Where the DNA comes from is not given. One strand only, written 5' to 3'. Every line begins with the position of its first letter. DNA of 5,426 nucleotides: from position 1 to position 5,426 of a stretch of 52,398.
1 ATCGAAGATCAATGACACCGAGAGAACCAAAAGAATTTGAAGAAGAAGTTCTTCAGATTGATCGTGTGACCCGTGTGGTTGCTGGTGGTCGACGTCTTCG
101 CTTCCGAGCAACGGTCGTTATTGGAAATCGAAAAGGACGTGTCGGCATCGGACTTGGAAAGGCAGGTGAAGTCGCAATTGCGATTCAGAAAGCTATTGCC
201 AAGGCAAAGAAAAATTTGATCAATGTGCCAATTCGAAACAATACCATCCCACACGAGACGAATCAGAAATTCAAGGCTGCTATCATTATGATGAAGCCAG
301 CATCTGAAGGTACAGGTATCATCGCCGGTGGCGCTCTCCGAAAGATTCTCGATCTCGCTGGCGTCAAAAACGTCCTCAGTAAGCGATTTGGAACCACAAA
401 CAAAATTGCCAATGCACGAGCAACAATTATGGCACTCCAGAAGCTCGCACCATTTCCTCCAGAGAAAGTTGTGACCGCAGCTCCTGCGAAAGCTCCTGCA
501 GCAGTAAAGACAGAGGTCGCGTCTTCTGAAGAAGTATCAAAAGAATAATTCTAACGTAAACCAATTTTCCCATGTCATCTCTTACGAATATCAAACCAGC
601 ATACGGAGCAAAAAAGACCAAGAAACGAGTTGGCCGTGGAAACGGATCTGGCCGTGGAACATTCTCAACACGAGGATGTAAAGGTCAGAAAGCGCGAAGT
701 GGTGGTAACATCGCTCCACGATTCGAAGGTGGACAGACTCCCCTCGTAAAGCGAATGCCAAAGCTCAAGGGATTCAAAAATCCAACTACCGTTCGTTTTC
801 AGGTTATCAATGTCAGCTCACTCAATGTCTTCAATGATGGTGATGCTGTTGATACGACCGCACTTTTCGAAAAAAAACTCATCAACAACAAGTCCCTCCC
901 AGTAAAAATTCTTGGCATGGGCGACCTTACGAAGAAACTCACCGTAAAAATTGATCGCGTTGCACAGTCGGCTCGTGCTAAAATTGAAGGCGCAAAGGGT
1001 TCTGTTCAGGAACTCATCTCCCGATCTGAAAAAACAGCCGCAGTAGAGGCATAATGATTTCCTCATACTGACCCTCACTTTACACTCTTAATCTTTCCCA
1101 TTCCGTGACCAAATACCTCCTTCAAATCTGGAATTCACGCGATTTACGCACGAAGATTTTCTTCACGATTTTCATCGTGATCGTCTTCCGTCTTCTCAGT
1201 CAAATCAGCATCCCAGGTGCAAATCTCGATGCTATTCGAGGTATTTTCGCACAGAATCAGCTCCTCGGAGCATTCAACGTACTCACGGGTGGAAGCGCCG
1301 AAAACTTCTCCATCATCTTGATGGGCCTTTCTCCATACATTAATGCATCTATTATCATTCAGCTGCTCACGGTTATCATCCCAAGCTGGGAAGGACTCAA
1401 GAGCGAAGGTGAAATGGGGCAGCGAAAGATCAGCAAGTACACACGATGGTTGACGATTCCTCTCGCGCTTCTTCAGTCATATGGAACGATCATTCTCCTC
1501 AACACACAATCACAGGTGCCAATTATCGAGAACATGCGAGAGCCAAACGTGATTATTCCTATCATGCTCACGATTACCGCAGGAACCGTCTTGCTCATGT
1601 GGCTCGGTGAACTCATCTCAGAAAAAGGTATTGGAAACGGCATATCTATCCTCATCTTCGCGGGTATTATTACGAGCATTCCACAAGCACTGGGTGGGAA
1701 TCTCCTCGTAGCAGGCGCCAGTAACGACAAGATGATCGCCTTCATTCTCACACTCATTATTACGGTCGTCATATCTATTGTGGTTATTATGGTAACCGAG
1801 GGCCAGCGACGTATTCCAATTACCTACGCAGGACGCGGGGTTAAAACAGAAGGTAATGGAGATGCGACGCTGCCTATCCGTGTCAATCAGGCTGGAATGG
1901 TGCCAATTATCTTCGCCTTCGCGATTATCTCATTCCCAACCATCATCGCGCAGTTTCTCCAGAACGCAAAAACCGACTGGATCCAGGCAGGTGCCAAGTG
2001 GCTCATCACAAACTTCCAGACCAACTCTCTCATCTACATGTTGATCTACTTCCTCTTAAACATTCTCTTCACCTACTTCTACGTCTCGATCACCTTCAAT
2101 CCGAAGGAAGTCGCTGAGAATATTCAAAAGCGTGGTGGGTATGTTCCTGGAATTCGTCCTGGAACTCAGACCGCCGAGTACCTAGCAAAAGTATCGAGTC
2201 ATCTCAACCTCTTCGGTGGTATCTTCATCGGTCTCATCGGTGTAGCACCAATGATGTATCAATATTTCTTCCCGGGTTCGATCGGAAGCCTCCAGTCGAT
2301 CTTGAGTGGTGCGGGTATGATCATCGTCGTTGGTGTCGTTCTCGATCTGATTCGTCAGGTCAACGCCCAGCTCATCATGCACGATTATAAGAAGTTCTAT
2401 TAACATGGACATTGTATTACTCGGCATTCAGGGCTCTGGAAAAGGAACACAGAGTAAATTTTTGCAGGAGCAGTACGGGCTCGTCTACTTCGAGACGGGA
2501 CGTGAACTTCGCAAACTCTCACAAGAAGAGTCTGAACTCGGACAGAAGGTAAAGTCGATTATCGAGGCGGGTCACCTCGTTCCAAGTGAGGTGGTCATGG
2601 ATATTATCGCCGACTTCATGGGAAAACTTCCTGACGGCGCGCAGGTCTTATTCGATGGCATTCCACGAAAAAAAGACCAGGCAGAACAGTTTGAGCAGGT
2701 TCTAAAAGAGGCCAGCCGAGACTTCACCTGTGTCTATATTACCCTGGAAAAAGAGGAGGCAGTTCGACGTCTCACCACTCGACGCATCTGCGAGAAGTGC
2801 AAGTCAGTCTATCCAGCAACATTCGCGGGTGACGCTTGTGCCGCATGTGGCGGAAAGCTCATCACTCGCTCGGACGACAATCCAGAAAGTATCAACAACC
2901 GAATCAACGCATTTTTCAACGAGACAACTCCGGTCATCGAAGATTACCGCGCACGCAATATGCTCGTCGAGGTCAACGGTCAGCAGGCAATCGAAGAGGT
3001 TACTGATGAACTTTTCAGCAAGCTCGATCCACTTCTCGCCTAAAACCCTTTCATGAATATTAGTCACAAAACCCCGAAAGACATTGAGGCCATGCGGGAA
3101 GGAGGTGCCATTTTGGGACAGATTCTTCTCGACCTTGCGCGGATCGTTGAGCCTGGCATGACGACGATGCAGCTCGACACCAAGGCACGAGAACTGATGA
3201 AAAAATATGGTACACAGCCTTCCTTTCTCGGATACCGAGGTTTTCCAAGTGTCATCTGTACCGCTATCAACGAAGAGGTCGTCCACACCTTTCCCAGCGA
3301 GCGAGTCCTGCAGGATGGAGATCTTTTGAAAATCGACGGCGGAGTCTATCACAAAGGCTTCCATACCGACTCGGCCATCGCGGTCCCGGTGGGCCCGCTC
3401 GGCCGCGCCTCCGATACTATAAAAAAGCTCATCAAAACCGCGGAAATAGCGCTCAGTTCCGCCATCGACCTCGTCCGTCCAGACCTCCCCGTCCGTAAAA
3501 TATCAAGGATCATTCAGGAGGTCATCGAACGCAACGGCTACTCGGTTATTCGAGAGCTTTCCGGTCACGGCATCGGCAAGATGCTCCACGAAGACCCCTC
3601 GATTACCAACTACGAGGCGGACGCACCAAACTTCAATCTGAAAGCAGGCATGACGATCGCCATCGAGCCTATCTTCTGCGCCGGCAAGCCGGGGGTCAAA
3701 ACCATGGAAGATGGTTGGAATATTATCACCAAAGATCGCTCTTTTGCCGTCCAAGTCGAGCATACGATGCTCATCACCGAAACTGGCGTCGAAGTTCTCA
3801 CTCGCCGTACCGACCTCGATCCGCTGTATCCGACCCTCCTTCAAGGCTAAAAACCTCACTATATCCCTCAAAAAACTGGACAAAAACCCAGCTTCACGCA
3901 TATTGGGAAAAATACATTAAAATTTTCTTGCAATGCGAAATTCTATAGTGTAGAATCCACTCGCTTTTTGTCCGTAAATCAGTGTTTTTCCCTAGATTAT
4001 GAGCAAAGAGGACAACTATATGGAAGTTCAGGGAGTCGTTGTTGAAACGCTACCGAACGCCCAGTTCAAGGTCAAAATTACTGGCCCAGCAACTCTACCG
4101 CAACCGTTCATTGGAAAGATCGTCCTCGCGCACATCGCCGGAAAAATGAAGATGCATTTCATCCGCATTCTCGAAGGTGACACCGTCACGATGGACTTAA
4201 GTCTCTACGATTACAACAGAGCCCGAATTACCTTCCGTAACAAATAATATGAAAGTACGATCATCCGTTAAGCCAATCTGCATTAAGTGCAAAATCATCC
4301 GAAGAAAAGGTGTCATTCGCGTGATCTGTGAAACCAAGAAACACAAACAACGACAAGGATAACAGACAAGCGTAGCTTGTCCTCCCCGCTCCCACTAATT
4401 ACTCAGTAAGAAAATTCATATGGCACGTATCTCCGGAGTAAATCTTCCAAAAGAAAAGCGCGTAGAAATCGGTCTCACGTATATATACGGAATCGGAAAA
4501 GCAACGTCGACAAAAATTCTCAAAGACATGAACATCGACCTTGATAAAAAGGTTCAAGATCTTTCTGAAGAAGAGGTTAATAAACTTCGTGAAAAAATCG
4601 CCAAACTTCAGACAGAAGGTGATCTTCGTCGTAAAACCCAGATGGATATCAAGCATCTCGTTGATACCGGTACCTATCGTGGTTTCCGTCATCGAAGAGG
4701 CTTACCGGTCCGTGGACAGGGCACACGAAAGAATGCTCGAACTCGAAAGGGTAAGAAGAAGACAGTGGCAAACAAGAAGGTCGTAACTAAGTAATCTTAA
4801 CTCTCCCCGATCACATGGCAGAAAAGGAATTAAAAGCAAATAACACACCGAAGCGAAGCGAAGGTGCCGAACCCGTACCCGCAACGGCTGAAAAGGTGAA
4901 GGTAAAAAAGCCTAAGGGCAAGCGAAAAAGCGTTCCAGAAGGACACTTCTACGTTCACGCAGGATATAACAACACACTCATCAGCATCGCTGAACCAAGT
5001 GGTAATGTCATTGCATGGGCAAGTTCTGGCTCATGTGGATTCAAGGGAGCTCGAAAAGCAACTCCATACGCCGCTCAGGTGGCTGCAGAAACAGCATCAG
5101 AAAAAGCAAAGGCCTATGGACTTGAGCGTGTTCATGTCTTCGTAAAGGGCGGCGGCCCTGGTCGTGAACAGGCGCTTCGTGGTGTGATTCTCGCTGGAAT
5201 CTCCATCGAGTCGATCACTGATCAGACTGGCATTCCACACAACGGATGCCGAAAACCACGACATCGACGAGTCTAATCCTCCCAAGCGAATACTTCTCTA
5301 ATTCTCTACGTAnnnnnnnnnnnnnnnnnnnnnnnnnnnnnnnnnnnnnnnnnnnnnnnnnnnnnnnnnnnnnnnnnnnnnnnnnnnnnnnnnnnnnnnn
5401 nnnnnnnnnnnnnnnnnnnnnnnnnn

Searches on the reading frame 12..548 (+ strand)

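Call 73: search_protein_families(library=pfam, proteins=[window:12-548:+], max_evalue=0.001)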
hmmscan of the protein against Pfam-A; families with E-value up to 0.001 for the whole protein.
window:12-548:+ (178 aa): 2 families
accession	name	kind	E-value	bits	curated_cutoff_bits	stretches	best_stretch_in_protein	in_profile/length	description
PF00333.26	Ribosomal_S5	-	2.5e-26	91.9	27.1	1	9-73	1-65/65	Ribosomal protein S5, N-terminal domain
PF03719.21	Ribosomal_S5_C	-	1.1e-21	76.5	21.5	1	86-146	2-62/71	Ribosomal protein S5, C-terminal domain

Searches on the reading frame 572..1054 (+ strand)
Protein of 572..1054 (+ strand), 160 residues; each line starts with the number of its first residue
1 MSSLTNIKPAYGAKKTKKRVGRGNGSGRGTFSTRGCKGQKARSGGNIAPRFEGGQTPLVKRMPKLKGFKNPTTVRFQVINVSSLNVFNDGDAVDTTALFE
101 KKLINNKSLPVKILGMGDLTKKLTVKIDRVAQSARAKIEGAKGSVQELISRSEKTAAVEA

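Call 73: search_protein_families(library=pfam, proteins=[window:572-1054:+], max_evalue=0.001)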
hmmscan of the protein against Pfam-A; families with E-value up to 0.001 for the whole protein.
window:572-1054:+ (160 aa): 1 family
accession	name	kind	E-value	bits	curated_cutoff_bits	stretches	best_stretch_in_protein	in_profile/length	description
PF00828.25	Ribosomal_L27A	-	2.8e-13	50.5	21.5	1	78-145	1-71/72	Ribosomal proteins 50S-L15, 50S-L18e, 60S-L27A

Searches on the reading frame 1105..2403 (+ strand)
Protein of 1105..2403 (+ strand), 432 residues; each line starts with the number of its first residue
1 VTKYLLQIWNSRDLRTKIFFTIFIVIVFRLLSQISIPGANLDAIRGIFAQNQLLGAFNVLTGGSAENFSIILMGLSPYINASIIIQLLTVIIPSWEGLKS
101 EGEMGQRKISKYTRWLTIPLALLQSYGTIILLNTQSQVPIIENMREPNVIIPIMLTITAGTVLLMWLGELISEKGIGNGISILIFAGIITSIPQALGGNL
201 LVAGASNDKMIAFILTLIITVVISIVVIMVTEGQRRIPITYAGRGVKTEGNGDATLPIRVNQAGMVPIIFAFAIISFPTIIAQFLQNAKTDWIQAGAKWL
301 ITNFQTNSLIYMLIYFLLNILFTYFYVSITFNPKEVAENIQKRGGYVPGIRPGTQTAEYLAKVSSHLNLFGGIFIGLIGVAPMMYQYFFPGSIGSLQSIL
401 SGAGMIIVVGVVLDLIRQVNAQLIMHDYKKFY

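Call 73: search_protein_families(library=pfam, proteins=[window:1105-2403:+], max_evalue=0.001)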
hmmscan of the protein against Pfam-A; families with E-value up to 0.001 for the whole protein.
window:1105-2403:+ (432 aa): 1 family
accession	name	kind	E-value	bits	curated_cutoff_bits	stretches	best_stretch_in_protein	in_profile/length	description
PF00344.25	SecY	-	2.7e-98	329.6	32.2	1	69-415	1-305/306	SecY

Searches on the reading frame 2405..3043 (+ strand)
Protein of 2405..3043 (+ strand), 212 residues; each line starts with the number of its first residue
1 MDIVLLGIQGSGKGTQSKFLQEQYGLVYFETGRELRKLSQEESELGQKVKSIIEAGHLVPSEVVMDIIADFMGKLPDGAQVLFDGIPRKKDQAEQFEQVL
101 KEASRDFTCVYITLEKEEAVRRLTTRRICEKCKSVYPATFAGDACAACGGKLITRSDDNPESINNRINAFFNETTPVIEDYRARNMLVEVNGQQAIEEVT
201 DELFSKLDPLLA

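Call 73: search_protein_families(library=pfam, proteins=[window:2405-3043:+], max_evalue=0.001)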
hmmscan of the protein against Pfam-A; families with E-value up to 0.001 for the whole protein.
window:2405-3043:+ (212 aa): 5 families
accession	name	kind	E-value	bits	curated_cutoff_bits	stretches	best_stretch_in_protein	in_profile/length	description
PF00406.28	ADK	-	2.3e-35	122.4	26.8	1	5-184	1-149/151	Adenylate kinase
PF13207.12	AAA_17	-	8e-18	65.5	27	1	6-126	1-122/136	AAA domain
PF13238.12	AAA_18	-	2.6e-07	31.6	29.4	1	3-127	1-112/128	AAA domain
PF05191.20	ADK_lid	-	6e-06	26.5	26.6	1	126-157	1-36/36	Adenylate kinase, active site lid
PF13671.12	AAA_33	-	0.00016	22.5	27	1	3-127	2-119/143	AAA domain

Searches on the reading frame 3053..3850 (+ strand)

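Call 73: search_protein_families(library=pfam, proteins=[window:3053-3850:+], max_evalue=0.001)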
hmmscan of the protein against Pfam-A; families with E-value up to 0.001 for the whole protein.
window:3053-3850:+ (265 aa): 1 family
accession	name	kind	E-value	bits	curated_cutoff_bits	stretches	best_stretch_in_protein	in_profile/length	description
PF00557.29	Peptidase_M24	-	3.2e-43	148.4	23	1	12-243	1-208/208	Metallopeptidase family M24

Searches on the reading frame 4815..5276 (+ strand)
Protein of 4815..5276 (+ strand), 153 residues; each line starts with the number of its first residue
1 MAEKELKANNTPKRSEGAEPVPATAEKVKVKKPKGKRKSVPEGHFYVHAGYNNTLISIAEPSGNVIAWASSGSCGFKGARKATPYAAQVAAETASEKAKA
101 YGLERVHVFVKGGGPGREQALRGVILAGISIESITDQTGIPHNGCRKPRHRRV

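Call 73: search_protein_families(library=pfam, proteins=[window:4815-5276:+], max_evalue=0.001)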
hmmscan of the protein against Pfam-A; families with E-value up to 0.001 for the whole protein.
window:4815-5276:+ (153 aa): 1 family
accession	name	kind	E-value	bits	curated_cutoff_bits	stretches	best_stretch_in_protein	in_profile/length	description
PF00411.24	Ribosomal_S11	-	5.5e-38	130.2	25.1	1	44-152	2-110/110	Ribosomal protein S11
